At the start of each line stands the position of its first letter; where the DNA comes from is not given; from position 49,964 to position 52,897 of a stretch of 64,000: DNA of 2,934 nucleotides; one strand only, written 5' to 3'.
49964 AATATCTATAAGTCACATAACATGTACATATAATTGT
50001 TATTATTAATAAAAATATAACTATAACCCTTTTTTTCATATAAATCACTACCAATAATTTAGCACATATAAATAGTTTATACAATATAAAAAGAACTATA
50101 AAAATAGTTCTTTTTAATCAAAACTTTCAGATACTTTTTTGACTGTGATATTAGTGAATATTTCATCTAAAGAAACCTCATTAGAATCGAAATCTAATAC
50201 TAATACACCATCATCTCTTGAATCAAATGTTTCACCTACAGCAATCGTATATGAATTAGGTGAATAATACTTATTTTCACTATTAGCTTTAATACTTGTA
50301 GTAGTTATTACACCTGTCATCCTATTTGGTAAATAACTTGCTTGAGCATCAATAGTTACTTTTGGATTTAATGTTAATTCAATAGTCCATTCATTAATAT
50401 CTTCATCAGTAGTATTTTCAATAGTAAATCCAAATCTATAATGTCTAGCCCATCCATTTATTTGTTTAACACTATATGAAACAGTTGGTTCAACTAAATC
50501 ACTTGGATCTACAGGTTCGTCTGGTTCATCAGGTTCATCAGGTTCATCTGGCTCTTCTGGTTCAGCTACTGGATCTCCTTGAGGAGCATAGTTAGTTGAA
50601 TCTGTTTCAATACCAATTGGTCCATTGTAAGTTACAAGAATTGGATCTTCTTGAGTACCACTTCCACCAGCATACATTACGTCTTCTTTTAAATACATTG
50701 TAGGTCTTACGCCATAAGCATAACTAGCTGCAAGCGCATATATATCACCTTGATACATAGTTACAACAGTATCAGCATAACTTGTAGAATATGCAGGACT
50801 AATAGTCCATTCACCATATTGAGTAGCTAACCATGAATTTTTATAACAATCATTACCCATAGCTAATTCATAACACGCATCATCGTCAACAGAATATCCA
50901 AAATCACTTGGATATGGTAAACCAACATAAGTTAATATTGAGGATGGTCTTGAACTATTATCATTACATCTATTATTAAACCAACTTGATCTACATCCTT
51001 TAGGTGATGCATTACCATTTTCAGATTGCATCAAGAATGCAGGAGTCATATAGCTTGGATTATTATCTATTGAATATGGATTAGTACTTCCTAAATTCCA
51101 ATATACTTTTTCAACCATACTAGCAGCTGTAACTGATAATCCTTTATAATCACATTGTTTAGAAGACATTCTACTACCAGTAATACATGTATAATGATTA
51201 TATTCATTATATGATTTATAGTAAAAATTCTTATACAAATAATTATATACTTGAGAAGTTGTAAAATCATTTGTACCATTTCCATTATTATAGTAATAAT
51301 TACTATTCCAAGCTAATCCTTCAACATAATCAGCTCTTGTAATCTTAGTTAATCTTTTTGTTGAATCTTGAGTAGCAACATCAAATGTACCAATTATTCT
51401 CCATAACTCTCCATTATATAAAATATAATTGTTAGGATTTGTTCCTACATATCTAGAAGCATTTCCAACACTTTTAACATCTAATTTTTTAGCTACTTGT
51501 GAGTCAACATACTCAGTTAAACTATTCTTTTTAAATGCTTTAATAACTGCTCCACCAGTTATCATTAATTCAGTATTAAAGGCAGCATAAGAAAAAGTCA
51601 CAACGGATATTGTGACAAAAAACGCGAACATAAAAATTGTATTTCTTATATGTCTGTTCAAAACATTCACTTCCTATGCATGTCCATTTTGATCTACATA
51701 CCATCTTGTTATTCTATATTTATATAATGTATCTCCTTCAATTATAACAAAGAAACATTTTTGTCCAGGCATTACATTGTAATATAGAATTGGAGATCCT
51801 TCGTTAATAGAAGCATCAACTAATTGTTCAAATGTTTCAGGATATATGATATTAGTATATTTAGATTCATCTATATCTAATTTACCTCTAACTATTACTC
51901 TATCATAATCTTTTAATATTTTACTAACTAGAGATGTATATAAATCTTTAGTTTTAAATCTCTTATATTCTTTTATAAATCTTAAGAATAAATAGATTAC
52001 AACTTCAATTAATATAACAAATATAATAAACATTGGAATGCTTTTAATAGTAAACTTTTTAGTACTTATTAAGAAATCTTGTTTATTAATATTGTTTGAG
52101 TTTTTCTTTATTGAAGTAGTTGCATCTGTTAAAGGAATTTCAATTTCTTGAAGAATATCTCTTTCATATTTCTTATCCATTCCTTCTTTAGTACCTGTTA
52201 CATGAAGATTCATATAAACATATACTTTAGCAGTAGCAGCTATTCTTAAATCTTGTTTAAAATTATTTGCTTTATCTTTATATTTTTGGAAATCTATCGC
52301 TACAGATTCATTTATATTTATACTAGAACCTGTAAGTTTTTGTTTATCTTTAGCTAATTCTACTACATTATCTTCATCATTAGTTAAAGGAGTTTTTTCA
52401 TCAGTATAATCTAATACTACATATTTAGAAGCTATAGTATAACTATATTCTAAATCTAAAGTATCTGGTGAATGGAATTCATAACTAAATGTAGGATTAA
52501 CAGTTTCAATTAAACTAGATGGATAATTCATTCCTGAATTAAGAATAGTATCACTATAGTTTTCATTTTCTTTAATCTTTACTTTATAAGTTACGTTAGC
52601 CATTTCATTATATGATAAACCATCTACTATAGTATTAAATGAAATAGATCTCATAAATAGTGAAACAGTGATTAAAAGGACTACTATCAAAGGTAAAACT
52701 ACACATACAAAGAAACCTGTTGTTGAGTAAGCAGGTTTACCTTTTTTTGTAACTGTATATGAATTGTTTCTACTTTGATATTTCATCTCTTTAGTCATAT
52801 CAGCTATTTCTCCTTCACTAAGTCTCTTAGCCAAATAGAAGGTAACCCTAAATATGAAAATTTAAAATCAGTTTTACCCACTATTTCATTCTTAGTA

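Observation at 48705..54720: Candidate SipW-dependent surface-fibre/secretion locus: three cognate-signal proteins, a fusion peptidase and a wall hydrolase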

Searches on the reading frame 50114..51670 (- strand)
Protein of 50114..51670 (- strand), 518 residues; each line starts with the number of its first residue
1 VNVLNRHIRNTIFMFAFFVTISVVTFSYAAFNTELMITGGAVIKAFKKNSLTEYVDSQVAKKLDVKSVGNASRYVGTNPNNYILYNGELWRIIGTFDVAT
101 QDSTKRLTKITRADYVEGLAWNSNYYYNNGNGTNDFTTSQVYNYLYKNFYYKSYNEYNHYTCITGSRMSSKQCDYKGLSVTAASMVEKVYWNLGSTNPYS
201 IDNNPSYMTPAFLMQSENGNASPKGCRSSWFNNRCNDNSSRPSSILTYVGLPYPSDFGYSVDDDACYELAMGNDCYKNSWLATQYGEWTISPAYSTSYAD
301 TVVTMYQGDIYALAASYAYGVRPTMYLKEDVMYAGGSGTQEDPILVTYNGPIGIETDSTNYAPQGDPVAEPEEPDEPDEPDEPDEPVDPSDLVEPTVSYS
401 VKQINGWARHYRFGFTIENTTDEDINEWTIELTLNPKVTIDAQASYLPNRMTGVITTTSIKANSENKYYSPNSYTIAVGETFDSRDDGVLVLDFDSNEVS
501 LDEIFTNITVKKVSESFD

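Call 3: search_protein_families(library=pfam, proteins=[window:50114-51670:-], max_evalue=0.1)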
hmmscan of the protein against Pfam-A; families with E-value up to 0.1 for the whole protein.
window:50114-51670:- (518 aa): 4 families
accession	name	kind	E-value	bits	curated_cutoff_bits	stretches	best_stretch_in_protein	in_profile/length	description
PF25616.1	PhiKZ_gp35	-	0.0071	15.9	35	1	369-397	129-157/271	Bacteriophage PhiKZ capsid decoration protein gp35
PF00553.25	CBM_2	-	0.035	14.9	24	0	397-438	3-42/101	Cellulose binding domain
PF07523.18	Big_3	-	0.096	13.4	21.2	0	474-510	6-43/68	Bacterial Ig-like domain (group 3)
PF21574.2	Cas9_PI_C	-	0.098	13.1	27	0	83-119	3-39/63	CRISPR-associated endonuclease Cas9, C-terminal domain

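Call 4: search_protein_families(library=ncbifam, proteins=[window:50114-51670:-], max_evalue=0.1)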
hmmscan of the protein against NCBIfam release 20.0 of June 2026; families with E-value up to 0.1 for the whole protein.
window:50114-51670:- (518 aa): 0 families

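Call 36: find_homologous_proteins(query=window:50114-51670:-)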
Query window:50114-51670:- (518 aa): 21 proteins with E <= 0.001 among 6541 candidates.
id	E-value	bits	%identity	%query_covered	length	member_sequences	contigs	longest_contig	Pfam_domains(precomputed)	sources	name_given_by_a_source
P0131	0.0e+0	1143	96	99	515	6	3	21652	-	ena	-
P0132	6.1e-198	677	56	100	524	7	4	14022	-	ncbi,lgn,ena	-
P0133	3.1e-183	628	57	96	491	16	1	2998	-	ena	-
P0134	4.3e-170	585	52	99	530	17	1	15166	-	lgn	-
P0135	1.7e-149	517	47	99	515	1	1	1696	-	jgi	-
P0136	1.3e-143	498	48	99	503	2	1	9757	-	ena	-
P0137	2.4e-134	467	46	98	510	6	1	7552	-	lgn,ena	-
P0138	6.0e-133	463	45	99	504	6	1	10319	-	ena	-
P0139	1.6e-25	108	30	65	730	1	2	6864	-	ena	-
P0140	3.2e-24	104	31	53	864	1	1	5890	-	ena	-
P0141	4.2e-21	94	31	53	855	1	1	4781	-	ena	-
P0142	7.2e-20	89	27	53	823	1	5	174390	-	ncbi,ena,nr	ncbi:MAG: hypothetical protein IJ574_05325 [Bacilli bacterium]|nr:hypothetical protein [Bacilli bact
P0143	3.3e-19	87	33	53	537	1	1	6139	-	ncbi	-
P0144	6.4e-19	86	32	58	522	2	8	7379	-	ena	-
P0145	8.0e-19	86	29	53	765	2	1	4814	-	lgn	-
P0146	2.3e-18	85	32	53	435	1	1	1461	-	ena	-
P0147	3.0e-15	74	30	57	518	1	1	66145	-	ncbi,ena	-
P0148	4.0e-11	61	26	52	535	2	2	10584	PF13715.13,PF13620.13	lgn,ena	-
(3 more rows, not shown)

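Call 58: search_solved_structures(query=A6, max_evalue=10, show_alignments=2)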
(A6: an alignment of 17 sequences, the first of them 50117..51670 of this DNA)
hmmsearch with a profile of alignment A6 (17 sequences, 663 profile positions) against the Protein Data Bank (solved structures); distinct sequences matched with E-value up to 10: 1.
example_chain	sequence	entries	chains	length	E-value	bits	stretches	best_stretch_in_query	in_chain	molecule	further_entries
1exg_A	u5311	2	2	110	0.25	13.2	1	456-508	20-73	EXO-1,4-BETA-D-GLYCANASE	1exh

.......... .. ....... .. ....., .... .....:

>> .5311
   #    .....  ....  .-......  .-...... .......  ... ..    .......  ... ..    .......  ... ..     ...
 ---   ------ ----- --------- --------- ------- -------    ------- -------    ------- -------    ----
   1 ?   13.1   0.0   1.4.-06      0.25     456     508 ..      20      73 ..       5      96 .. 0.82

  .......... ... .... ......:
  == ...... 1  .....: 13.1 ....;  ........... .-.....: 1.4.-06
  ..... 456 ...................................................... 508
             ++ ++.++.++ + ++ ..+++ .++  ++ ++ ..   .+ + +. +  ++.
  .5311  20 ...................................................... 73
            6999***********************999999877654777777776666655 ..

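Call 59: search_protein_families(library=pfam, alignment_id=A6, max_evalue=0.01)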
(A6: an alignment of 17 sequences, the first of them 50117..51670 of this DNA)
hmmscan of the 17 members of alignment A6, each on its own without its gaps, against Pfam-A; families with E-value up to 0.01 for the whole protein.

A. member 1, window:50117-51670:- (518 aa): 1 family
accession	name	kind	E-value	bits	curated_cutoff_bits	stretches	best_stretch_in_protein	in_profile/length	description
PF25616.1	PhiKZ_gp35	-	0.0071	15.9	35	0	369-397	129-157/271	Bacteriophage PhiKZ capsid decoration protein gp35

B. families by the number of members that match (of 17 scanned): 6 families
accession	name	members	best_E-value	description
PF07963.17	N_methyl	1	7e-05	Prokaryotic N-terminal methylation motif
PF12389.13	Peptidase_M73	1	0.00044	Camelysin metallo-endopeptidase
PF08207.18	EFP_N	1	0.0028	Elongation factor P (EF-P) KOW-like domain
PF19789.6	DUF6273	1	0.0063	Domain of unknown function (DUF6273)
PF25616.1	PhiKZ_gp35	1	0.0071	Bacteriophage PhiKZ capsid decoration protein gp35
PF00553.25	CBM_2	1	0.0085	Cellulose binding domain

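Call 60: search_protein_families(library=pfam, proteins=[P0139, P0140, P0141, P0142, P0143, P0144, P0145, P0146, P0147, P0148], max_evalue=0.05)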
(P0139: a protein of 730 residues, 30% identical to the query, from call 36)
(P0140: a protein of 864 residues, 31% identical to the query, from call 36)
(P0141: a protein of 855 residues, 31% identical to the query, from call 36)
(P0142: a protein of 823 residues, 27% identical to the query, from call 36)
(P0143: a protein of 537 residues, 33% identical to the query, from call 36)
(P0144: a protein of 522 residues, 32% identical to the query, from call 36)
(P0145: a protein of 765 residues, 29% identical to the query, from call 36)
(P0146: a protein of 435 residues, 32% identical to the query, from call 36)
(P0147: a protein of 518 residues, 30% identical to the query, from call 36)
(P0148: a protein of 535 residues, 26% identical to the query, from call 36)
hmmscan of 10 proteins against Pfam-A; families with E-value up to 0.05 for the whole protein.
P0139 (730 aa): 0 families

P0140 (864 aa): 0 families

P0141 (855 aa): 1 family
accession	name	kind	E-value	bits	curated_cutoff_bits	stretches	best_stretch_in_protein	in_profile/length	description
PF08207.18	EFP_N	-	0.041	14.3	23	0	569-616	8-56/58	Elongation factor P (EF-P) KOW-like domain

P0142 (823 aa): 0 families

P0143 (537 aa): 2 families
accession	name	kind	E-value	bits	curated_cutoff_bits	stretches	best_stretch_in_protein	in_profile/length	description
PF08207.18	EFP_N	-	0.0028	18.1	23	1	274-322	8-56/58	Elongation factor P (EF-P) KOW-like domain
PF17329.7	DUF5367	-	0.033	14.9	25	0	21-84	9-74/98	Family of unknown function (DUF5367)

P0144 (522 aa): 1 family
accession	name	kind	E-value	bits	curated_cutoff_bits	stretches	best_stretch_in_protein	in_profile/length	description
PF06365.17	CD34_antigen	-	0.012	16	26.3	1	3-40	102-140/204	CD34/Podocalyxin family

P0145 (765 aa): 0 families

P0146 (435 aa): 1 family
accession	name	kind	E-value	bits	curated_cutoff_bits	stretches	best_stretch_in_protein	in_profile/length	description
PF07963.17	N_methyl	-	7e-05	22.7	21.2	1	2-25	4-27/27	Prokaryotic N-terminal methylation motif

P0147 (518 aa): 1 family
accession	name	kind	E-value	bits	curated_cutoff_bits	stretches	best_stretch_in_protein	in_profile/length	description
PF12389.13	Peptidase_M73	-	0.00044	20.6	22.5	1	28-89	24-79/196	Camelysin metallo-endopeptidase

P0148 (535 aa): 5 families
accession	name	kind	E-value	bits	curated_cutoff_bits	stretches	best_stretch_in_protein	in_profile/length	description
PF13620.12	CarboxypepD_reg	-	4.4e-08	33.8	32.3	1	140-189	1-54/82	Carboxypeptidase regulatory-like domain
PF13715.12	CarbopepD_reg_2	-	5.4e-08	33.2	32.2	1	141-190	1-51/88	CarboxypepD_reg-like domain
PF12389.13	Peptidase_M73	-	8.7e-05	22.9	22.5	1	9-124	53-179/196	Camelysin metallo-endopeptidase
PF17210.9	SdrD_B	-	0.0033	18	29.7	1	153-223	24-98/112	SdrD B-like domain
PF15976.11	CooC_C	-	0.017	15.6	29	0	132-182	10-58/93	CS1-pili formation C-terminal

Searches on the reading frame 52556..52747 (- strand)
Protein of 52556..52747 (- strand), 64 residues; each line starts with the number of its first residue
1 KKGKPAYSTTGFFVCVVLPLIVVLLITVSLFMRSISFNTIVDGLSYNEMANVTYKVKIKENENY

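Call 6: search_protein_families(library=ncbifam, proteins=[window:52556-52747:-], max_evalue=10)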
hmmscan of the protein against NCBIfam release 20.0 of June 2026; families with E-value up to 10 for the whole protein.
seq(64 aa): 1 family
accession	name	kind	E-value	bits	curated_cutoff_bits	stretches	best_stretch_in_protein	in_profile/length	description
NF052458.1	PhdiestGepA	equivalog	0.045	11.9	1200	1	15-58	11-56/840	phosphodiesterase GepA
